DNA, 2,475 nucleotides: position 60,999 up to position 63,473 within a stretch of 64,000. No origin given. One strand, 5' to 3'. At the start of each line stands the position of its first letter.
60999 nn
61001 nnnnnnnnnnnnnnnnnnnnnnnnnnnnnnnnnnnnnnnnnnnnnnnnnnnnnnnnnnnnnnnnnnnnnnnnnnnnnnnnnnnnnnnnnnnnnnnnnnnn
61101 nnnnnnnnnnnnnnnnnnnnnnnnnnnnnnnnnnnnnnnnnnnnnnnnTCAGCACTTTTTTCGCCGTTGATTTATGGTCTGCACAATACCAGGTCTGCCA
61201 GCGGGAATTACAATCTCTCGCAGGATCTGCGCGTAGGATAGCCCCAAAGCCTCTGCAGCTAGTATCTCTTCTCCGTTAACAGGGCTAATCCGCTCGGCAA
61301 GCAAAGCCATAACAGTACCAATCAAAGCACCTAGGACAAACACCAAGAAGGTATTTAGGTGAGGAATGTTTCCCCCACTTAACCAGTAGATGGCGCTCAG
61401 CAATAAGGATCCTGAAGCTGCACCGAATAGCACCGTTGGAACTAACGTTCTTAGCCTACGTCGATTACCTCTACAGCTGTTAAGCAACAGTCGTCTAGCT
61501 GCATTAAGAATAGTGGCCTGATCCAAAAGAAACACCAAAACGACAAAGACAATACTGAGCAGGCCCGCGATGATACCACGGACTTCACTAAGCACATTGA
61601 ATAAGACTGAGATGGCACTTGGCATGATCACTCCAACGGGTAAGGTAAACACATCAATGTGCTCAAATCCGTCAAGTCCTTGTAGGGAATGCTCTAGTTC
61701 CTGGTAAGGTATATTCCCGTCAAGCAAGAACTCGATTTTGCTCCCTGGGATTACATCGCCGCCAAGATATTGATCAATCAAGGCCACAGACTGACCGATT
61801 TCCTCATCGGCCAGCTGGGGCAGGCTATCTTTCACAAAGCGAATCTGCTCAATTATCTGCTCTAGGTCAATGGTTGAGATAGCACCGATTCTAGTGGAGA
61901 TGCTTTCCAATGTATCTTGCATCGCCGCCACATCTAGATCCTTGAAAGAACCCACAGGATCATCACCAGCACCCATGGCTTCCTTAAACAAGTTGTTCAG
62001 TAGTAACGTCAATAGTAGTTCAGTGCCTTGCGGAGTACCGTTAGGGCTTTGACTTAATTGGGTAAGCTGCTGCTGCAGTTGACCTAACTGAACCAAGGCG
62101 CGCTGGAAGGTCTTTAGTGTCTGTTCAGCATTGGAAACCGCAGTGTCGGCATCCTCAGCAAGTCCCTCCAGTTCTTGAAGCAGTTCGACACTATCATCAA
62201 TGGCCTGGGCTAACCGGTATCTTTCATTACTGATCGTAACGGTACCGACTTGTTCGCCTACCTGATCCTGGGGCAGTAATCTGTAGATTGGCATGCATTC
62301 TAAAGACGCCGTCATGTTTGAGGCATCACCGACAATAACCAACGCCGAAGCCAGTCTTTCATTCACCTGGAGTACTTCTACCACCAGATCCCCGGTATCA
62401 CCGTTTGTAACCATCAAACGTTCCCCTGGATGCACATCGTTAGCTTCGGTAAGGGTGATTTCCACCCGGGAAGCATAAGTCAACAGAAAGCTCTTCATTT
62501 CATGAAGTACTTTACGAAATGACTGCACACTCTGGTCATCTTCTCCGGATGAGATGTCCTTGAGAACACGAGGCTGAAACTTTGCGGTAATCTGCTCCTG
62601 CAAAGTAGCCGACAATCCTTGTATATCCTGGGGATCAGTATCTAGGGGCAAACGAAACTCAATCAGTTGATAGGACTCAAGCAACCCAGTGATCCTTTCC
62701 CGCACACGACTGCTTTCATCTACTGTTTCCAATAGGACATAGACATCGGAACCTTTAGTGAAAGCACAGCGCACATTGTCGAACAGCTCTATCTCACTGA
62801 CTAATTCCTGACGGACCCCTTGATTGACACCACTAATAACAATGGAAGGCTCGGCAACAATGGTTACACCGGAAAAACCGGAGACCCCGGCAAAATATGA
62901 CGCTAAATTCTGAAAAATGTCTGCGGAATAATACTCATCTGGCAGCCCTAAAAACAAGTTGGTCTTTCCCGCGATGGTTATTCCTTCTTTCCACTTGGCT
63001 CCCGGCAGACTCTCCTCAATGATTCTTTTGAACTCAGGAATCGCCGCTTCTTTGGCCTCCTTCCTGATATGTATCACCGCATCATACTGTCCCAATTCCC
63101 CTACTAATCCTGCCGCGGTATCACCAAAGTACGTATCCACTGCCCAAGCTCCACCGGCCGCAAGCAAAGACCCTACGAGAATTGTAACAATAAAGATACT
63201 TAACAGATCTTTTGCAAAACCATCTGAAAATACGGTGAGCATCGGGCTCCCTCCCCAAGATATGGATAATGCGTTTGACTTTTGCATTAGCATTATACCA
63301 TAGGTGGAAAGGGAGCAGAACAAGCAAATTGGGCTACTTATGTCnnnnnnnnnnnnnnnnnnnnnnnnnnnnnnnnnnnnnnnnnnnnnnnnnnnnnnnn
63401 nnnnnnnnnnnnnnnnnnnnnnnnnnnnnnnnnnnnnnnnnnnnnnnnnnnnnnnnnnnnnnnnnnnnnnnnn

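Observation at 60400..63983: ABC module with a GlnQ-type ATPase but a 'permease' that stops right after its EAA coupling loop and carries a roughly 500-aa periplasmic domain, next to an LptA/OstA-like gene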

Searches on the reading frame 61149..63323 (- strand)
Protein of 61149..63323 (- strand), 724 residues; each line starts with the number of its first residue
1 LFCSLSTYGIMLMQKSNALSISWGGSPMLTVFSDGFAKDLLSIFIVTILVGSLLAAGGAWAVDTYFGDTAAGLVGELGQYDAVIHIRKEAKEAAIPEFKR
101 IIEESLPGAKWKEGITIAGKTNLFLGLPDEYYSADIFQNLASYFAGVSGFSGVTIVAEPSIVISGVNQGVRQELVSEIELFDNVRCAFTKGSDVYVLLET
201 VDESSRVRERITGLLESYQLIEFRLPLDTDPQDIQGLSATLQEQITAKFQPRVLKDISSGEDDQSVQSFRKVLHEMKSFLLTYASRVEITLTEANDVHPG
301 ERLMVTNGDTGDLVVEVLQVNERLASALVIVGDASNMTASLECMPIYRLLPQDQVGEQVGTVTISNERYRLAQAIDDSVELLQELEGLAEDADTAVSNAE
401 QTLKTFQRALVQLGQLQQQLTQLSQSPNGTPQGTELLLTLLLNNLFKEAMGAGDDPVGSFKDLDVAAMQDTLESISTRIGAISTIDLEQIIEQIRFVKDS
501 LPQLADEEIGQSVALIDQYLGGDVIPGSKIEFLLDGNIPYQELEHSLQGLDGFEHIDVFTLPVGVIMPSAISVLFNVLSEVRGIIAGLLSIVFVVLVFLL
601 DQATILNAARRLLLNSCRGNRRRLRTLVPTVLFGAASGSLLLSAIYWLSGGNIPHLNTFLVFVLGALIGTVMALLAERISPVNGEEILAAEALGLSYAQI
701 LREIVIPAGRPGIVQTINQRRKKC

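Call 3: search_protein_families(library=pfam, proteins=[window:61149-63323:-], max_evalue=1)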
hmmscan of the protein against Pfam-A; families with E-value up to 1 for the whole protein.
window:61149-63323:- (724 aa): 5 families
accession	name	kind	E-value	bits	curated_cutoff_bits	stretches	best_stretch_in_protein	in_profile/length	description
PF19353.4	DUF5930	-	0.03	13.8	27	1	372-427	73-128/320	Family of unknown function (DUF5930)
PF10473.14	CENP-F_leu_zip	-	0.088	13.3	34.5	1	362-424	76-139/140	Leucine-rich repeats of kinetochore protein Cenp-F/LEK1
PF09114.16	MotA_activ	-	0.14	12.7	26.1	1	272-338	13-78/95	Transcription factor MotA, activation domain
PF16566.10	CREPT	-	0.16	12.4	29.3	1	368-424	64-120/147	Cell-cycle alteration and expression-elevated protein in tumour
PF10046.14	BLOC1_2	-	0.84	10.5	33.4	1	362-425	15-79/96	Biogenesis of lysosome-related organelles complex-1 subunit 2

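Call 4: search_protein_families(library=ncbifam, proteins=[window:61149-63323:-], max_evalue=1)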
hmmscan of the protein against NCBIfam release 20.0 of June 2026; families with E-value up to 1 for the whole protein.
window:61149-63323:- (724 aa): 4 families
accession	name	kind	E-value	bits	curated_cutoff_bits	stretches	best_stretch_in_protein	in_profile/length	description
TIGR02138.1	phosphate_pstC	equivalog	0.0059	15.7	196.45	1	661-715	156-211/296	phosphate ABC transporter permease subunit PstC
TIGR03416.1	ABC_choXWV_perm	equivalog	0.15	11.5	363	1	641-719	139-213/267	choline ABC transporter permease subunit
NF040521.1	C45_proenzyme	subfamily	0.21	10.9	85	0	307-345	183-221/313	C45 family autoproteolytic acyltransferase/hydrolase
TIGR00974.1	3a0107s02c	equivalog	0.49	9.5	193.45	0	664-715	136-188/272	phosphate ABC transporter permease PstA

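Call 6: find_homologous_proteins(query=window:61149-63242:-)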
Query window:61149-63242:- (697 aa): 14 proteins with E <= 0.001 among 8000 candidates.
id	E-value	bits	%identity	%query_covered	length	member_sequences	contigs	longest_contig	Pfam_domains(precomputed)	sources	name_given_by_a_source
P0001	0.0e+0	1495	100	100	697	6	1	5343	-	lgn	-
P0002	0.0e+0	1162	76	100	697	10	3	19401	-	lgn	-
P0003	5.9e-155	536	41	100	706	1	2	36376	-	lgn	-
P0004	3.2e-154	533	40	100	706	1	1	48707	-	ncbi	ncbi:hypothetical protein [Candidatus Darwinibacter acetoxidans]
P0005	3.8e-153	530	41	100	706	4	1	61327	-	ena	-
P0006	2.9e-152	527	39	100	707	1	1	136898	-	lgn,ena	-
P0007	4.2e-150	520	40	100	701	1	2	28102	-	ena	-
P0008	3.8e-149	516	40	100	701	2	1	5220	-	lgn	-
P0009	1.8e-148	514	38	100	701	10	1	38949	-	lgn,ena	-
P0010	1.4e-147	511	39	100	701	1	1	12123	-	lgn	-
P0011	6.7e-144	499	38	100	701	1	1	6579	-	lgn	-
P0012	2.6e-142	494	39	100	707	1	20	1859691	-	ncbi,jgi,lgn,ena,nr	ncbi:MAG: hypothetical protein QM401_00630 [Bacillota bacterium]|nr:hypothetical protein [Bacillota 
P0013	3.0e-142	494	39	100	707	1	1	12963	-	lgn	-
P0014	1.3e-122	429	35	100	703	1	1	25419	-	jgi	-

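Call 14: find_encoding_contigs(protein=P0012, flank=10000, max_places=2)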
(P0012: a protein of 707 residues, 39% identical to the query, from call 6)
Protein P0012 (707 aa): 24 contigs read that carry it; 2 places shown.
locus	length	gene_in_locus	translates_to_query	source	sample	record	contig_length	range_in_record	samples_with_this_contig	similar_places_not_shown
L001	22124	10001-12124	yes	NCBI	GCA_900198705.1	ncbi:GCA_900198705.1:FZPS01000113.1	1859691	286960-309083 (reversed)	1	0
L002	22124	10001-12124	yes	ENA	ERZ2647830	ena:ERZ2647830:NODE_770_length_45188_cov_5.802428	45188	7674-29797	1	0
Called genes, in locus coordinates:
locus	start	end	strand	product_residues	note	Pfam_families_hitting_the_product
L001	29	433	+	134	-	PF02082:Rrf2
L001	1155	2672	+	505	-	PF03023:MurJ, PF13440:Polysacc_synt_3, PF01554:MatE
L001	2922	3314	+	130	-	PF00392:GntR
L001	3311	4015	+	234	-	PF00005:ABC_tran, PF02463:SMC_N (weak), PF13304:AAA_21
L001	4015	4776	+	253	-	PF12730:ABC2_membrane_4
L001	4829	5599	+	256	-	-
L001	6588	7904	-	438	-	PF01268:FTHFS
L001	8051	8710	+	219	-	-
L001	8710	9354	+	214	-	PF06835:LptC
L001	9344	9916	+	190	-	PF03968:LptD_N (faint)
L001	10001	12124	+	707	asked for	-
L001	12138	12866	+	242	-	PF00005:ABC_tran, PF13304:AAA_21 (faint)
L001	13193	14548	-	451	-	PF05977:MFS_3, PF07690:MFS_1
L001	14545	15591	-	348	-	PF13529:Peptidase_C39_2 (faint)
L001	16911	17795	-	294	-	PF01430:HSP33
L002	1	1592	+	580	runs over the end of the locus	PF05580:Peptidase_S55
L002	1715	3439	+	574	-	PF07244:POTRA, PF01103:Omp85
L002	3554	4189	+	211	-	-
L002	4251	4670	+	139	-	PF03938:OmpH (weak)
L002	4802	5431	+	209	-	-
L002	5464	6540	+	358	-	PF03739:LptF_LptG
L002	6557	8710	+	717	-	-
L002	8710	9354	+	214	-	PF06835:LptC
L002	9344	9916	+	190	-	PF03968:LptD_N (faint)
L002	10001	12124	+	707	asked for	-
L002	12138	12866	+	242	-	PF00005:ABC_tran, PF13304:AAA_21 (faint)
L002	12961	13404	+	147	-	PF22817:ApeP-like, PF07977:FabA, PF22818:ApeI-like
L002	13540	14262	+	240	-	PF00005:ABC_tran, PF13304:AAA_21 (faint)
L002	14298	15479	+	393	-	PF11283:DUF3084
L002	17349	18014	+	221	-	-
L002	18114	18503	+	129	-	PF03652:RuvX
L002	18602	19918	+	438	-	-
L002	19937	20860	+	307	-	-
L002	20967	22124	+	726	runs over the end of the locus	PF02563:Poly_export, PF10531:SLBB, PF22461:SLBB_2, PF10531:SLBB, PF22461:SLBB_2, PF22461:SLBB_2, PF10531:SLBB, PF22461:SLBB_2, +4 more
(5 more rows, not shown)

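Call 15: find_encoding_contigs(protein=P0014, flank=10000, max_places=2)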
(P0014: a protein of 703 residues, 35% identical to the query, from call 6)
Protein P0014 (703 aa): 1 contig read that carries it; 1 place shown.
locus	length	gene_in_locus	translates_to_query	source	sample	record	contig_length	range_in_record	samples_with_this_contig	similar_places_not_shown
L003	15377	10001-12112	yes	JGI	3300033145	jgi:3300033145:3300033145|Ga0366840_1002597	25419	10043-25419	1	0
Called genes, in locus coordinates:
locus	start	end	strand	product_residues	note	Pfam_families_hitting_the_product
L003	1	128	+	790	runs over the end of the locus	-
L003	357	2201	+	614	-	PF07244:POTRA, PF25282:POTRA1_3_Toc75 (faint), PF07244:POTRA, PF01103:Omp85, PF03865:ShlB (weak)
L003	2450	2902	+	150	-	PF03938:OmpH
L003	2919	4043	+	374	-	PF04613:LpxD, PF00132:Hexapep (weak), PF25084:LbH_EIF2B (weak), PF25087:GMPPB_C (faint), PF00132:Hexapep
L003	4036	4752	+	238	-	PF06082:YjbH (weak)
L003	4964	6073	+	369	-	PF03739:LptF_LptG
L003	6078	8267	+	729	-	-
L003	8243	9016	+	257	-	-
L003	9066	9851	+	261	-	PF06835:LptC (faint), PF13100:OstA_2 (faint), PF03968:LptD_N (weak)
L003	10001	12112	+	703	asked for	-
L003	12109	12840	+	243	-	PF00005:ABC_tran, PF13304:AAA_21 (faint)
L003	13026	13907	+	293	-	PF03331:LpxC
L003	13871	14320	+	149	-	PF07977:FabA, PF22818:ApeI-like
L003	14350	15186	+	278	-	PF25084:LbH_EIF2B (faint), PF25087:GMPPB_C (faint), PF00132:Hexapep, PF13720:Acetyltransf_11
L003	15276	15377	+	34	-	?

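Call 17: search_protein_families(library=pfam, proteins=[L002:6557-8710:+, L003:6078-8267:+, L003:8243-9016:+, L002:4802-5431:+, L002:3554-4189:+], max_evalue=0.1)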
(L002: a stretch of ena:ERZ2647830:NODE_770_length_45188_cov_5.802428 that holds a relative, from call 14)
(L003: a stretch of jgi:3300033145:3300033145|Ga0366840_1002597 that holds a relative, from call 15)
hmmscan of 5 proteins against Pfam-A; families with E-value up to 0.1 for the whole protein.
L002:6557-8710:+ (717 aa): 2 families
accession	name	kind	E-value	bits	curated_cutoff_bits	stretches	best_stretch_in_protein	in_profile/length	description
PF03968.19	LptD_N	-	0.00044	20.9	20.4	0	40-76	4-39/113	LptA/(LptD N-terminal domain) LPS transport protein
PF13100.11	OstA_2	-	0.0062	16.6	21.2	1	48-115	47-115/158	OstA-like protein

L003:6078-8267:+ (729 aa): 1 family
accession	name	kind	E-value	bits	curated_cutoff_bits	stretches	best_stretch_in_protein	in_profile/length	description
PF04453.20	LptD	-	0.018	14.8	22.4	1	590-692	272-358/384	LPS transport system D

L003:8243-9016:+ (257 aa): 1 family
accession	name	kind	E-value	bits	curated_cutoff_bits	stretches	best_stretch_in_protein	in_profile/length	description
PF06835.18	LptC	-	6.7e-05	23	21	1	97-220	45-171/175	Lipopolysaccharide-assembly, LptC-related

L002:4802-5431:+ (209 aa): 1 family
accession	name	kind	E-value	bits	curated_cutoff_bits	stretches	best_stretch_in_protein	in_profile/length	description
PF06082.17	YjbH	-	0.045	13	24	1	82-163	79-160/658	Exopolysaccharide biosynthesis protein YbjH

L002:3554-4189:+ (211 aa): 1 family
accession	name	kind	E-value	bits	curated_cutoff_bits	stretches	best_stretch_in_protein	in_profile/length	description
PF22456.1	PqqF-like_C_4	-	0.052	14.1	27.5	1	54-102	48-96/100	PQQ synthase PqqF-like, C-terminal lobe domain 4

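Call 18: predict_structure(alignment_id=A1)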
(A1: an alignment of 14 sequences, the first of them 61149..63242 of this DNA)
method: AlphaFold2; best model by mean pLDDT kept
length: 697 residues; sequences in the alignment: 14
mean_pLDDT: 63.5   pTM: 0.40
mean pLDDT of the five models: 63.5, 63.4, 61.5, 61.2, 56.9
residues with pLDDT >= 90: 0; 70-90: 288; 50-70: 222; < 50: 187
segments of 3 or more residues with pLDDT < 50: 1-22, 24-26, 28-51, 233-237, 381-383, 385-436, 495-499, 543-561, 650-669, 677-697
pLDDT, mean of each block of 10 residues (from residue 1): 35 46 48 44 38 74 80 85 71 74 84 81 79 78 81 87 83 80 85 73 64 75 61 51 69 80 77 81 75 82 77 76 75 84 71 66 61 55 47 43 40 42 38 45 58 54 66 72 77 54 74 73 62 75 45 41 52 56 55 51 66 66 55 71 60 45 48 48 41 39
secondary structure, 60 per line:
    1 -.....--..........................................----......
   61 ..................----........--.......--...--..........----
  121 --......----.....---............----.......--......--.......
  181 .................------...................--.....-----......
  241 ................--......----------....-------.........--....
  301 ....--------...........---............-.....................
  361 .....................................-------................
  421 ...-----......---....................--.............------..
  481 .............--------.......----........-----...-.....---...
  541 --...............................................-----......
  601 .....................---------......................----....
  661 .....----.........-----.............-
elements in order (helices of 4 or more, strands of 3 or more residues): H2-6 H9-50 E55-60 H61-78 E83-90 E93-99 H107-116 E123-128 E133-137 H141-152 E157-163 E166-171 H174-190 E191-197 H204-222 E225-229 H235-256 E259-264 E275-278 E286-294 E297-304 E313-323 E327-338 H340-397 H405-423 H429-434 H438-457 H460-472 H479-493 E502-508 H513-520 E530-534 E538-540 H543-589 H595-621 H631-652 H657-665 H670-678 H684-696

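Call 21: search_protein_representatives(alignment_id=A1)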
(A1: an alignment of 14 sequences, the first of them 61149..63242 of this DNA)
Query: 14 sequences, 705 profile positions. Proteins with E-value up to 0.001 (for the whole library): 232; up to 1e-10: 196; up to 1e-30: 143. The best 150 are listed.
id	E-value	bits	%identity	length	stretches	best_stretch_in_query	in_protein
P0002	0.0e+00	1033.9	-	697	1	1-705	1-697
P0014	1.3e-291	985.5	-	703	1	1-705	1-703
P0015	4.8e-283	957.2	-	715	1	1-705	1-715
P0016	1.3e-251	853.3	-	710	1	1-705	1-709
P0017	5.8e-237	804.9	-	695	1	1-705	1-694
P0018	3.1e-228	776.0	-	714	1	1-702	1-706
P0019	4.8e-199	679.5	-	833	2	4-403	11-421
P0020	2.0e-191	654.4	-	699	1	2-704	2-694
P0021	5.4e-189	646.3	-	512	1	194-705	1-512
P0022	1.1e-186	638.7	-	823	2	6-401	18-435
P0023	5.2e-180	616.6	-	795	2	2-403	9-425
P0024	4.6e-178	610.2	-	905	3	2-423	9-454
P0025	2.8e-173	594.4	-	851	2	1-400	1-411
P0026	8.4e-169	579.6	-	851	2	3-403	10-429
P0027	2.7e-166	571.3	-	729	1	3-699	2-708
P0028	1.1e-161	556.0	-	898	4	432-704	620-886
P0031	2.1e-158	545.2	-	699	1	1-703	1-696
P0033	1.4e-153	529.2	-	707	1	3-705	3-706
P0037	3.6e-146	504.8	-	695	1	7-704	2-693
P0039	1.5e-143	496.1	-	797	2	4-499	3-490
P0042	2.4e-142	492.1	-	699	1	1-704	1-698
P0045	1.6e-140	486.1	-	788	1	3-705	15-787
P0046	1.3e-139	483.1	-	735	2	10-456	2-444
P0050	8.4e-136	470.5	-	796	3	361-702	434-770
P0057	3.1e-129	448.8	-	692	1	1-704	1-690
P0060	4.0e-123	428.6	-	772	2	9-381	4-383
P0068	7.1e-106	371.6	-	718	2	3-314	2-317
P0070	5.8e-103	361.9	-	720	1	3-705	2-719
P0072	2.5e-101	356.5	-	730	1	1-704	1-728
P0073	8.0e-92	325.1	-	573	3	3-198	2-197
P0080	5.7e-87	309.1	-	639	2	1-217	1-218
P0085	2.3e-79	284.0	-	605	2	3-249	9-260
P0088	1.0e-78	281.8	-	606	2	1-211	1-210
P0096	4.5e-68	246.6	-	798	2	17-608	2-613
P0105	1.0e-63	232.2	-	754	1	2-698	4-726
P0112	3.1e-60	220.7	-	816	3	285-598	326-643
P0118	1.4e-56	208.6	-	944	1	15-698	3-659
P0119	4.9e-55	203.5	-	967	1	7-697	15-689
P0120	7.6e-55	202.9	-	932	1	14-698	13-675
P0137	6.2e-41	156.9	-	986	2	8-185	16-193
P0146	9.7e-35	136.4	-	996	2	303-698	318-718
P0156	1.3e-30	122.8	-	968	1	21-698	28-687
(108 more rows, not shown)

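Call 22: search_protein_families(library=pfam, proteins=[P0118, P0119, P0120, P0156, P0146, P0137, P0024, P0028, P0019], max_evalue=0.001)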
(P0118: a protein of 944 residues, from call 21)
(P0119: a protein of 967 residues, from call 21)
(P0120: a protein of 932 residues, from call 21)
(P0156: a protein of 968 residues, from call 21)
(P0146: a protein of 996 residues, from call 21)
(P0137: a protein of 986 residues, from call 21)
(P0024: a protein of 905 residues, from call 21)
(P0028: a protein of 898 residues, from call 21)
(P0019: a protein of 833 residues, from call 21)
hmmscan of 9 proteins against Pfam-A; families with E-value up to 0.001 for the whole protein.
P0118 (944 aa): 5 families
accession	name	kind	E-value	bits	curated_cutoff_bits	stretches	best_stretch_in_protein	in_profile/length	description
PF00005.33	ABC_tran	-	2.3e-37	129.1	25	1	719-867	1-137/137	ABC transporter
PF13304.12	AAA_21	-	1e-09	39.4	27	1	847-900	246-301/304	AAA domain, putative AbiEii toxin, Type IV TA system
PF13191.12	AAA_16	-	8.2e-06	26.9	32.6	1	725-890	18-129/167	AAA ATPase domain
PF05729.18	NACHT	-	0.00032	21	26.7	0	731-749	2-20/167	NACHT domain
PF03193.22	RsgA_GTPase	-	0.00091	19.5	30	0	728-759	105-136/174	RsgA GTPase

P0119 (967 aa): 3 families
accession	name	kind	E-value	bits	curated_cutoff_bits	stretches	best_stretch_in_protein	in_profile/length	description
PF00005.33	ABC_tran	-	1.9e-36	126.2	25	1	742-890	1-137/137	ABC transporter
PF13304.12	AAA_21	-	3.9e-10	40.7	27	1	858-923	234-301/304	AAA domain, putative AbiEii toxin, Type IV TA system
PF13191.12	AAA_16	-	6.9e-05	23.8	32.6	1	748-912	20-128/167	AAA ATPase domain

P0120 (932 aa): 3 families
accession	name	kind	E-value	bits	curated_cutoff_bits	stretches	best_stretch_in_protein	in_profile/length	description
PF00005.33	ABC_tran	-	3.4e-29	102.6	25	1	723-855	1-137/137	ABC transporter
PF13304.12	AAA_21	-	1.4e-08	35.6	27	1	836-888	248-301/304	AAA domain, putative AbiEii toxin, Type IV TA system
PF13191.12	AAA_16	-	1.6e-05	25.9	32.6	1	730-878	19-129/167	AAA ATPase domain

P0156 (968 aa): 2 families
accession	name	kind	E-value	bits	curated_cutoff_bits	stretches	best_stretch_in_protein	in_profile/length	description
PF00005.33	ABC_tran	-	7.5e-33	114.5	25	1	743-891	1-137/137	ABC transporter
PF13304.12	AAA_21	-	3.9e-09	37.4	27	1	869-921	243-298/304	AAA domain, putative AbiEii toxin, Type IV TA system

P0146 (996 aa): 2 families
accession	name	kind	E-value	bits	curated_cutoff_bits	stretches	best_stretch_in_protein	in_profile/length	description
PF00005.33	ABC_tran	-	1.6e-35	123.1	25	1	772-919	2-137/137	ABC transporter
PF13304.12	AAA_21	-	4.9e-07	30.5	27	0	904-950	251-299/304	AAA domain, putative AbiEii toxin, Type IV TA system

P0137 (986 aa): 2 families
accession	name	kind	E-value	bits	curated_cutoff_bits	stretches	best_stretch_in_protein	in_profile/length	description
PF00005.33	ABC_tran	-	1.7e-33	116.5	25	1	761-909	1-137/137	ABC transporter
PF13304.12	AAA_21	-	5e-08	33.8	27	1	899-940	256-299/304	AAA domain, putative AbiEii toxin, Type IV TA system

P0024 (905 aa): 0 families

P0028 (898 aa): 0 families

P0019 (833 aa): 0 families
